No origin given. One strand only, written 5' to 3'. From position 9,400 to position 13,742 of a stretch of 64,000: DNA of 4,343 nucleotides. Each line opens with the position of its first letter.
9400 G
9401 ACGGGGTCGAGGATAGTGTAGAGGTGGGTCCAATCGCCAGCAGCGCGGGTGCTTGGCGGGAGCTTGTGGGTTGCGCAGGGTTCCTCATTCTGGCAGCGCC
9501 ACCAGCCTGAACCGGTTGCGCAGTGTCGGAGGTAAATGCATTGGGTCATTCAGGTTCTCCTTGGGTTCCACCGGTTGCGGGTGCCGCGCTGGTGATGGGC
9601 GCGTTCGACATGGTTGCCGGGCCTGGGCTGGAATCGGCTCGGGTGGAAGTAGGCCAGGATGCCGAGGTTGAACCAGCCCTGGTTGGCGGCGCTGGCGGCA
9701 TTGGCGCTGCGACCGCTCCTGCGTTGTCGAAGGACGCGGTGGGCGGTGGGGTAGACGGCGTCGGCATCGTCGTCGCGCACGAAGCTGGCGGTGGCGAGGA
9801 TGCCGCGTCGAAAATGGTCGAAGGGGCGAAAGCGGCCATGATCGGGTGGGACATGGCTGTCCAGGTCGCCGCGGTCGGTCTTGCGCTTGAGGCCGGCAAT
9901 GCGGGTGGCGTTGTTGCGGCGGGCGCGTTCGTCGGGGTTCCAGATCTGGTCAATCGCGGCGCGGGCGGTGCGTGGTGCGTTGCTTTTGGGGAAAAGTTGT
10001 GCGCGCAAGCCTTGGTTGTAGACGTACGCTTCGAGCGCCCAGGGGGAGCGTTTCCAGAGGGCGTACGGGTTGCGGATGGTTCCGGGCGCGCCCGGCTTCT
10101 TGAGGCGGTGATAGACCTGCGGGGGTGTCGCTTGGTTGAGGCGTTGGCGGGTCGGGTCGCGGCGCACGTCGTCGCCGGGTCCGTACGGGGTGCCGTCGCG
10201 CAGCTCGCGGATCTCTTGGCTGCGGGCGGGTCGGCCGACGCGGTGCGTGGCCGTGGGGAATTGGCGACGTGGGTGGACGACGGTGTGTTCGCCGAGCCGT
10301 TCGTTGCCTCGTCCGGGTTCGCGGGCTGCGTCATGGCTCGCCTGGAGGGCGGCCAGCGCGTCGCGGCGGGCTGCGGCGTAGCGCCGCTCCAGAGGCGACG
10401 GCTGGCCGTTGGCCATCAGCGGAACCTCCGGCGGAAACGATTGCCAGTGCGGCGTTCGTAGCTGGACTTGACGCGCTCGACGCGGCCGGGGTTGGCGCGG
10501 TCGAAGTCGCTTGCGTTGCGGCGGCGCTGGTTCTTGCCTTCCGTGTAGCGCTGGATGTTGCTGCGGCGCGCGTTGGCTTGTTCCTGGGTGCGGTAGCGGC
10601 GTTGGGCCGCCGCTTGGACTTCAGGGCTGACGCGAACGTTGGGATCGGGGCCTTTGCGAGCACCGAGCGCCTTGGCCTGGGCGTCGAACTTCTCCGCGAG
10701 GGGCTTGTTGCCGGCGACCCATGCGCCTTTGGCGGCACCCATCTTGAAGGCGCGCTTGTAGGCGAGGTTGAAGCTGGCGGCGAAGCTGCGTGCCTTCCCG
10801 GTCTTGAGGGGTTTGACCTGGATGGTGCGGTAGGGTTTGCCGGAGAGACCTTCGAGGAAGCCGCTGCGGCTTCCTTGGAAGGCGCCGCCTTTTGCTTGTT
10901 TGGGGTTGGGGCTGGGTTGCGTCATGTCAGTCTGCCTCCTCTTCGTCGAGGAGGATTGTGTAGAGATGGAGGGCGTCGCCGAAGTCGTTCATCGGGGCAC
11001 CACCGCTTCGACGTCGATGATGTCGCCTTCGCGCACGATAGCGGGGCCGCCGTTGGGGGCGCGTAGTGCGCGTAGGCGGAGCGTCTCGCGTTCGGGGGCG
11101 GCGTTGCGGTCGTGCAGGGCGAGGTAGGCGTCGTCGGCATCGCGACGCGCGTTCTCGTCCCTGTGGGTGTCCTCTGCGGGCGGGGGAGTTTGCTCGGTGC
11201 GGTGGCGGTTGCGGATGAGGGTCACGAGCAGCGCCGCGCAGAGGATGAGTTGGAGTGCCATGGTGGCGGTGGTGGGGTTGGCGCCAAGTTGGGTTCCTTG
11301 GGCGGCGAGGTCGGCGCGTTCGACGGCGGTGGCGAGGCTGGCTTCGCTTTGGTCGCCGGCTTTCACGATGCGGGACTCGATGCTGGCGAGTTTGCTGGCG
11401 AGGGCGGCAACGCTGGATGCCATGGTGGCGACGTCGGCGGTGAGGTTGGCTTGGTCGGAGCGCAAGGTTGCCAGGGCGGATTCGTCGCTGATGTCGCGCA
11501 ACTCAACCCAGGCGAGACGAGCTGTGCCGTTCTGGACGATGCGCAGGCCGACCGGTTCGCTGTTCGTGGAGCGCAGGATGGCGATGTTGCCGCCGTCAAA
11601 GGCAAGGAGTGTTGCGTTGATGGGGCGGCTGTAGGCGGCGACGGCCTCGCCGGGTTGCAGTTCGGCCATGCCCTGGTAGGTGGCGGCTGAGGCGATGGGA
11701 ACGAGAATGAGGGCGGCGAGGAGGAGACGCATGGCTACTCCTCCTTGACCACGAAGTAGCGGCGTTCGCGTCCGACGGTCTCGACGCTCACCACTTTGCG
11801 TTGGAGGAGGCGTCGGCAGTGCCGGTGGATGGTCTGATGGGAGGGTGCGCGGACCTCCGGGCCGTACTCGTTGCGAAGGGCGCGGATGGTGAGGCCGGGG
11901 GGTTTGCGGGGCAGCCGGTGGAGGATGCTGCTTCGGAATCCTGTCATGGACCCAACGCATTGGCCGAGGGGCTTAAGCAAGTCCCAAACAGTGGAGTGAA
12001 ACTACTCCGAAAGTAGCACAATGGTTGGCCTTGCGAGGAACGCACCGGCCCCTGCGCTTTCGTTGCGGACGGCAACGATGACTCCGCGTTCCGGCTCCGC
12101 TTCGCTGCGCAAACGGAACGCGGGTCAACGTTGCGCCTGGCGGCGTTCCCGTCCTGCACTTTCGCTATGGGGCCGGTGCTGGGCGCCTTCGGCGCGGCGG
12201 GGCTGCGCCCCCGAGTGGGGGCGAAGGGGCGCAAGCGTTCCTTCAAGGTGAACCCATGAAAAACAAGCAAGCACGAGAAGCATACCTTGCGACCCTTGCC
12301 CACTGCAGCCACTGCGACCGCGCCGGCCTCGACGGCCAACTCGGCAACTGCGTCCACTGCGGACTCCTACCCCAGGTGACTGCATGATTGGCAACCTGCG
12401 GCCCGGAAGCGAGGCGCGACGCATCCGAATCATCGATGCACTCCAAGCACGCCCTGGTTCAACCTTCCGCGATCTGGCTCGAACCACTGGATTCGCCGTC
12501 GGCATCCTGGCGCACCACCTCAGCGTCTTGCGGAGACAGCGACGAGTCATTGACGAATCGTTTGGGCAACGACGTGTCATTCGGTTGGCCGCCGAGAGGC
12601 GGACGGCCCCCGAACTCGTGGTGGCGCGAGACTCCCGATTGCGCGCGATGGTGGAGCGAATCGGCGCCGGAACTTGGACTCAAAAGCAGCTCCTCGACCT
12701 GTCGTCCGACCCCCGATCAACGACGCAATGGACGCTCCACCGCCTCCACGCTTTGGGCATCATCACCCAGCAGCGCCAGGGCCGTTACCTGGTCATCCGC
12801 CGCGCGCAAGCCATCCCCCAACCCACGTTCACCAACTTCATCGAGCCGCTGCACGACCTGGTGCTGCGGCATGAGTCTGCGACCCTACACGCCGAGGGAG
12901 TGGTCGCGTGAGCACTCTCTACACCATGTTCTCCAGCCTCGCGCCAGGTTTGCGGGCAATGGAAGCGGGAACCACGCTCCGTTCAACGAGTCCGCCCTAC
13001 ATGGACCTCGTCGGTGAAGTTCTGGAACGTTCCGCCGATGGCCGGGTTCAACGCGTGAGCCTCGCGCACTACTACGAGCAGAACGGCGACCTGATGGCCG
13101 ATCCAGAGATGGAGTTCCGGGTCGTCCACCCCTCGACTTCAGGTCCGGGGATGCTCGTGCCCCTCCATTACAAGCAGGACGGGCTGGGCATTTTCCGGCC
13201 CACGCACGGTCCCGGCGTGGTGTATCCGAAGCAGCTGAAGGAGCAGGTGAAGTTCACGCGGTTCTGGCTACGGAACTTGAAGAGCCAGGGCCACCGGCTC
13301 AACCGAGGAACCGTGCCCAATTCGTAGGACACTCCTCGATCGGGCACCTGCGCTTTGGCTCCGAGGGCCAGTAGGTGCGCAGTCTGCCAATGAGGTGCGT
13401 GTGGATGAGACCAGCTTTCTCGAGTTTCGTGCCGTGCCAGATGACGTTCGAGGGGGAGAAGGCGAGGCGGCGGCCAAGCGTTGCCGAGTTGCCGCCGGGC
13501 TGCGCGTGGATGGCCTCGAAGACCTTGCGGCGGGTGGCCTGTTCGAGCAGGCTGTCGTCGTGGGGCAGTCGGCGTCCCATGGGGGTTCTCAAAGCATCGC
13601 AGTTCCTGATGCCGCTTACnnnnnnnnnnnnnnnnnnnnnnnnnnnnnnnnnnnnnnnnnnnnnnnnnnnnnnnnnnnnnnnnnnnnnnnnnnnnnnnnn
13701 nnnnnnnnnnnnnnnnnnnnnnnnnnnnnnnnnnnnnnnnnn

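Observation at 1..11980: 12-kb unidirectional, translationally coupled block: candidate provirus or mobile module, or a novel surface-structure operon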

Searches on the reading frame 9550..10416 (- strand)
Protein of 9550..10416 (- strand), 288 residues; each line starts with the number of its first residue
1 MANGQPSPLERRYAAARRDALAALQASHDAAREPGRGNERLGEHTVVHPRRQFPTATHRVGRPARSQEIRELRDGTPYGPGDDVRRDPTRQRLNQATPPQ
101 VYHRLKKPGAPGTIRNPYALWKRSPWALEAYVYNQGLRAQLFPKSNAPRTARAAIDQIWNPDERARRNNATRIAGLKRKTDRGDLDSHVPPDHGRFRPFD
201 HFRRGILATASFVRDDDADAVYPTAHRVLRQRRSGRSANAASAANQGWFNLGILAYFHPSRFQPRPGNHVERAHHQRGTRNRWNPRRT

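Call 10: search_protein_families(library=pfam, max_evalue=0.1, proteins=[window:9550-10416:-])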
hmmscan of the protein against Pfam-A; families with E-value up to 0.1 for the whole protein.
window:9550-10416:- (288 aa): 0 families

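Call 11: search_protein_families(library=phrogs, max_evalue=0.1, proteins=[window:9550-10416:-])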
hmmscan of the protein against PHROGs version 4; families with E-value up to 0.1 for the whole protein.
window:9550-10416:- (288 aa): 0 families

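Call 114: search_protein_families(library=ncbifam, max_evalue=0.05, proteins=[window:9550-10416:-])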
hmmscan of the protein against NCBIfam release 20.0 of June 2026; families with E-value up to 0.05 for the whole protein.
window:9550-10416:- (288 aa): 0 families

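Call 121: search_solved_structures(query=window:9550-10416:-, max_evalue=1)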
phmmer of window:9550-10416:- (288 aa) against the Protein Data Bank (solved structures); distinct sequences matched with E-value up to 1: 1.
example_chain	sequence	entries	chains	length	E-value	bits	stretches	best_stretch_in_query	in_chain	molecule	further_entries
3gse_A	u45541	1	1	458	0.38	13.5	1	145-253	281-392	Menaquinone-specific isochorismate synthase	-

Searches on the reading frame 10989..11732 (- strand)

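Call 10: search_protein_families(library=pfam, max_evalue=0.1, proteins=[window:10989-11732:-])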
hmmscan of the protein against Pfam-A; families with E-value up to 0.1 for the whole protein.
window:10989-11732:- (247 aa): 1 family
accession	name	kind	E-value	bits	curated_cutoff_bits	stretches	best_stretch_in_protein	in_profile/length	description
PF10927.13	DUF2738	-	0.099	12.2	23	0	156-196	186-224/236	Protein of unknown function (DUF2738)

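Call 11: search_protein_families(library=phrogs, max_evalue=0.1, proteins=[window:10989-11732:-])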
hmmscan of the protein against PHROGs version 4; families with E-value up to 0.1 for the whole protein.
window:10989-11732:- (247 aa): 3 families
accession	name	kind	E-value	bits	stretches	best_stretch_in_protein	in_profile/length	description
phrog_3556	-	unknown function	0.032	14.3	1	86-170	189-268/276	-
phrog_35646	-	moron, auxiliary metabolic gene and host takeover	0.083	14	0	98-159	16-77/93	sporulation protein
phrog_2589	-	tail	0.1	9.9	0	92-157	1167-1229/3686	tail protein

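Call 114: search_protein_families(library=ncbifam, max_evalue=0.05, proteins=[window:10989-11732:-])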
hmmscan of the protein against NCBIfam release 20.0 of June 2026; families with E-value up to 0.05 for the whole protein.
window:10989-11732:- (247 aa): 0 families

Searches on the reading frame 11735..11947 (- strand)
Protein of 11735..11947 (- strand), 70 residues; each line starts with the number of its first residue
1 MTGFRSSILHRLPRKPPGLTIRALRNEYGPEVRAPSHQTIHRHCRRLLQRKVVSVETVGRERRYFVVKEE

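Call 10: search_protein_families(library=pfam, max_evalue=0.1, proteins=[window:11735-11947:-])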
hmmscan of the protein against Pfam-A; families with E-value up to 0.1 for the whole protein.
window:11735-11947:- (70 aa): 4 families
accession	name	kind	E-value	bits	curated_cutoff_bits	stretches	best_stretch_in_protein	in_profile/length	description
PF03965.22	Penicillinase_R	-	0.0018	19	22.6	1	17-67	17-65/115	Penicillinase repressor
PF16087.11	DUF4817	-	0.0031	17.6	22.6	1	20-47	22-48/55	Helix-turn-helix domain (DUF4817)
PF12802.13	MarR_2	-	0.015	15.9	27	0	36-63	33-60/61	MarR family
PF09079.17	Cdc6_C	-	0.062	13.7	25.1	1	32-63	47-78/96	CDC6, C terminal winged helix domain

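Call 11: search_protein_families(library=phrogs, max_evalue=0.1, proteins=[window:11735-11947:-])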
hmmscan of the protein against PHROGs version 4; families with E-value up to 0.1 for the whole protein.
window:11735-11947:- (70 aa): 0 families

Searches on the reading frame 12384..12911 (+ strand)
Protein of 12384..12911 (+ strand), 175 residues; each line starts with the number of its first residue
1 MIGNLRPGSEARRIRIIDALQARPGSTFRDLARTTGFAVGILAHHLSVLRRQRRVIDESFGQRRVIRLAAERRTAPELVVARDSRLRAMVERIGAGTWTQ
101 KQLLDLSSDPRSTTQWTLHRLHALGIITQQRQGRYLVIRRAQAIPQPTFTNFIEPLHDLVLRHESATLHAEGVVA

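Call 134: search_protein_families(library=pfam, max_evalue=0.01, proteins=[window:12384-12911:+])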
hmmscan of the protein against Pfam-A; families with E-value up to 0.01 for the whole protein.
window:12384-12911:+ (175 aa): 6 families
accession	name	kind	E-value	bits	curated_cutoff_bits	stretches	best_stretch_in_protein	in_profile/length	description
PF24266.1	HTH_HVO_0163_N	-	3.8e-06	27.3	31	1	12-64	3-55/70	HVO_0163, N-terminal HTH domain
PF01022.26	HTH_5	-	1.4e-05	25.3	22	1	12-53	3-43/47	Bacterial regulatory protein, arsR family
PF13412.12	HTH_24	-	0.00029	20.8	21.9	1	13-50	5-42/48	Winged helix-turn-helix DNA-binding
PF09339.16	HTH_IclR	-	0.00044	20.4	22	0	13-50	5-43/52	IclR helix-turn-helix domain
PF12802.13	MarR_2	-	0.00065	20.3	27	0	14-38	8-33/61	MarR family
PF12840.13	HTH_20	-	0.0079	16.6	27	0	13-51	6-44/51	Helix-turn-helix domain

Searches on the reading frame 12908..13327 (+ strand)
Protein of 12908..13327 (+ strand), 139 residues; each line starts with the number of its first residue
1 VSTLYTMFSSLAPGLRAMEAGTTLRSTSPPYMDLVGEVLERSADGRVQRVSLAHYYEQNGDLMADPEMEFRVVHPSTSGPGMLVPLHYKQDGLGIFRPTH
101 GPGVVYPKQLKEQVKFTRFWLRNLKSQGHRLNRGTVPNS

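Call 134: search_protein_families(library=pfam, max_evalue=0.01, proteins=[window:12908-13327:+])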
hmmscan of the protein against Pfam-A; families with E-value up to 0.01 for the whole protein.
window:12908-13327:+ (139 aa): 1 family
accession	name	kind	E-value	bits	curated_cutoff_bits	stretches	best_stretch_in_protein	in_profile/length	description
PF21849.1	DUF6908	-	9.4e-29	100.2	27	1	9-129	4-122/123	Domain of unknown function (DUF6908)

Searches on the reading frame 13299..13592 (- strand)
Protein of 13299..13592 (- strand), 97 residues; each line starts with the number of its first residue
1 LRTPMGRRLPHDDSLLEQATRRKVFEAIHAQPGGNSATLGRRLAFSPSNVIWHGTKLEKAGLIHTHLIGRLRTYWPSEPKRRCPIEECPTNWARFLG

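Call 134: search_protein_families(library=pfam, max_evalue=0.01, proteins=[window:13299-13592:-])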
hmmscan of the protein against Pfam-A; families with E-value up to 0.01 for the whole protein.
window:13299-13592:- (97 aa): 3 families
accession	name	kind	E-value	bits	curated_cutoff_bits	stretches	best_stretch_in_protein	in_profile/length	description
PF12840.13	HTH_20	-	0.00035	20.9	27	1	17-65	2-50/51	Helix-turn-helix domain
PF24266.1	HTH_HVO_0163_N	-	0.00046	20.6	31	1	19-78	2-61/70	HVO_0163, N-terminal HTH domain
PF13412.12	HTH_24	-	0.0016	18.4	21.9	1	19-63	3-47/48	Winged helix-turn-helix DNA-binding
